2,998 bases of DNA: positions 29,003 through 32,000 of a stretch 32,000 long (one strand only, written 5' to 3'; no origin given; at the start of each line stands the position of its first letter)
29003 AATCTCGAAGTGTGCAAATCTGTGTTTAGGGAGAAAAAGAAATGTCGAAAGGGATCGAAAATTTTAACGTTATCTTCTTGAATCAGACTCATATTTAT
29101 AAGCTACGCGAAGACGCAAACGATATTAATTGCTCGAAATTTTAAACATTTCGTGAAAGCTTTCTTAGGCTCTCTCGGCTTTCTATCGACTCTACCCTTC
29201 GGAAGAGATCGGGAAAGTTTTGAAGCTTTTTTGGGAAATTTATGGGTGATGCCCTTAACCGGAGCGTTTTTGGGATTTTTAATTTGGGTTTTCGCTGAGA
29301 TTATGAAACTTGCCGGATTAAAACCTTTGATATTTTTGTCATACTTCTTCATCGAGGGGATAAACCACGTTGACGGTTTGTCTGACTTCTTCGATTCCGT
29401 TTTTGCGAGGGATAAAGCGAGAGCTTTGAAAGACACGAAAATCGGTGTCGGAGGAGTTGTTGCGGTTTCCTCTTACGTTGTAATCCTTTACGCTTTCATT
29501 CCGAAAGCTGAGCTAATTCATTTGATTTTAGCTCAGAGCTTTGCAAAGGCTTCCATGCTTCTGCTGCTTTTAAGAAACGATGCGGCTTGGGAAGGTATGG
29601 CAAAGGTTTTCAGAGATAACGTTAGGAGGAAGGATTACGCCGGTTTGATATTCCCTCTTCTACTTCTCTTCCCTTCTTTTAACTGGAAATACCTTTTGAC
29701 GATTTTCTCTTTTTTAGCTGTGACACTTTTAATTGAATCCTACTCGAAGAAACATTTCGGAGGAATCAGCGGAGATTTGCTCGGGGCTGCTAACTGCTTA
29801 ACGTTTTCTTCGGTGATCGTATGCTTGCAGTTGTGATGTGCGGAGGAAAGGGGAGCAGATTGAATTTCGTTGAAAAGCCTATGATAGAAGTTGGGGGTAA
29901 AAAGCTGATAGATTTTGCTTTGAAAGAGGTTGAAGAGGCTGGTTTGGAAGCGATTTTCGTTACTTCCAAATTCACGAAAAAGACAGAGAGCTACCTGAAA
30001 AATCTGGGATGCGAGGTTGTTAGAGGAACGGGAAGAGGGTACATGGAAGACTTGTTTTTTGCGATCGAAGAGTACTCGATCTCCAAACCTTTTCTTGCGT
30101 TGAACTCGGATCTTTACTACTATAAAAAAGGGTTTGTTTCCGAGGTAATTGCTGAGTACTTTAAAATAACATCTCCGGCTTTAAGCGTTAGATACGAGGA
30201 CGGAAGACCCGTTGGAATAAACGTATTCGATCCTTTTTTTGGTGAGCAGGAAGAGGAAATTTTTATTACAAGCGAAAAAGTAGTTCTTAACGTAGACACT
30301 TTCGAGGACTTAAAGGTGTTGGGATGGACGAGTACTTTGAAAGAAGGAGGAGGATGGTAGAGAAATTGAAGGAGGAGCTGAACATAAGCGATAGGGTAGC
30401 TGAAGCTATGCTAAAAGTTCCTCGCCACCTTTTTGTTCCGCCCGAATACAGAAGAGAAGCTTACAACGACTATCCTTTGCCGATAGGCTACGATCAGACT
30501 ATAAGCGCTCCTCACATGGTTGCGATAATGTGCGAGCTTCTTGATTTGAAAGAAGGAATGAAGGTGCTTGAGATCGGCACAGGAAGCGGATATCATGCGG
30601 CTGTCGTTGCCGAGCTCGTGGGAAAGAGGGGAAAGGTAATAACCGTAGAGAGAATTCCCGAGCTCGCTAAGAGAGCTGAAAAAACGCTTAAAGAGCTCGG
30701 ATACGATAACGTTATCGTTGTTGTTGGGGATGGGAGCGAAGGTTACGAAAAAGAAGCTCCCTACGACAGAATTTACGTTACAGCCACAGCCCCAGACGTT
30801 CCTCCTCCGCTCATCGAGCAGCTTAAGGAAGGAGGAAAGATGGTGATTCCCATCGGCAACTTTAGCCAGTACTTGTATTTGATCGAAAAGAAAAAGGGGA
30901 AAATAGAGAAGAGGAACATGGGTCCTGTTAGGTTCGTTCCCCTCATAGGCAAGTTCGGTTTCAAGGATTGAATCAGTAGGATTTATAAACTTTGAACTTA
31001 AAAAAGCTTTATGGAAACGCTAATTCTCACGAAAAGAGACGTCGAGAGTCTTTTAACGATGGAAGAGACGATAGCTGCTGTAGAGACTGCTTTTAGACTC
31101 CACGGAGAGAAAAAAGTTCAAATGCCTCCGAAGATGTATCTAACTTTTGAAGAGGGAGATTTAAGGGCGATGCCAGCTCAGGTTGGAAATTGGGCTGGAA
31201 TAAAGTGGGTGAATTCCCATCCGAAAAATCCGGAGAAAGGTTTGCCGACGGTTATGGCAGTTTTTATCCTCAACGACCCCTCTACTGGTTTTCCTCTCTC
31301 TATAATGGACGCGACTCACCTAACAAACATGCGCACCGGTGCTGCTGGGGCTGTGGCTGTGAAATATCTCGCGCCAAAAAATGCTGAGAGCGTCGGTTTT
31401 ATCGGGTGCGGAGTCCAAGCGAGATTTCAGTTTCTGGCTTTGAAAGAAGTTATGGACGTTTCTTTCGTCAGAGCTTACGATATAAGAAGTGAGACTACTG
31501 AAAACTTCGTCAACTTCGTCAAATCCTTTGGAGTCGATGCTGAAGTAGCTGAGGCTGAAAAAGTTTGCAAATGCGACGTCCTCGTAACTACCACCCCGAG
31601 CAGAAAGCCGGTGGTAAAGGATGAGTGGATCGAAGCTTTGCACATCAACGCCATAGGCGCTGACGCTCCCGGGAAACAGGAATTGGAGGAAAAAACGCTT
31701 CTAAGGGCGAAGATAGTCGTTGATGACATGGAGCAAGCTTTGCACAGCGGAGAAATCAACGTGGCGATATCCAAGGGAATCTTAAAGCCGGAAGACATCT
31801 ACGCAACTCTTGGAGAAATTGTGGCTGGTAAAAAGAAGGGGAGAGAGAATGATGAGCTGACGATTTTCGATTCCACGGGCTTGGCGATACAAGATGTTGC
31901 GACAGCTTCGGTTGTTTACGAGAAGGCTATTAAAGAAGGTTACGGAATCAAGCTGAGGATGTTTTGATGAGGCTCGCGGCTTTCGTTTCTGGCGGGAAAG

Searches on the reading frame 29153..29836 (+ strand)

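Call 73: search_protein_families(library=pfam, proteins=[window:29153-29836:+], max_evalue=0.001)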
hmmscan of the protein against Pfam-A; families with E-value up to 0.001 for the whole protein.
window:29153-29836:+ (227 aa): 1 family
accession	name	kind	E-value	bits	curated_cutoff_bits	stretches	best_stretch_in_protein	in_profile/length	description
PF02654.20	CobS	-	1.5e-33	117.2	23.2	1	8-220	2-204/207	Cobalamin-5-phosphate synthase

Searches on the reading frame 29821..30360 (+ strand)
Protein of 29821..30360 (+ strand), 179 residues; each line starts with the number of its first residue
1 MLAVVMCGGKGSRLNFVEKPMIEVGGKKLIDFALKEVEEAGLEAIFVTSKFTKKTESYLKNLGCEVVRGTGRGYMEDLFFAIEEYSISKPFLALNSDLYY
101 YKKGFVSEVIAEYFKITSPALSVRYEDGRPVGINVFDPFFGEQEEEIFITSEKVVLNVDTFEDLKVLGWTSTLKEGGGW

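Call 73: search_protein_families(library=pfam, proteins=[window:29821-30360:+], max_evalue=0.001)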
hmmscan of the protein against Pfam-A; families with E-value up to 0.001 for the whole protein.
window:29821-30360:+ (179 aa): 2 families
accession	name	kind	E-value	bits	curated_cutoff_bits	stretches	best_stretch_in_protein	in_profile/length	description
PF12804.13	NTP_transf_3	-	4.1e-15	56.8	27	1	3-130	1-130/160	MobA-like NTP transferase domain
PF00483.29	NTP_transferase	-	4.8e-05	23.5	21.2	1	3-54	2-59/245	Nucleotidyl transferase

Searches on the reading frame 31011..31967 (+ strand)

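Call 73: search_protein_families(library=pfam, proteins=[window:31011-31967:+], max_evalue=0.001)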
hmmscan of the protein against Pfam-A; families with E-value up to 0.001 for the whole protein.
window:31011-31967:+ (318 aa): 1 family
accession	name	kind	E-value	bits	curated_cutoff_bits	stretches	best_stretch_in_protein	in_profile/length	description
PF02423.21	OCD_Mu_crystall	-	3.9e-111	371.4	24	1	2-308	2-312/314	Ornithine cyclodeaminase/mu-crystallin family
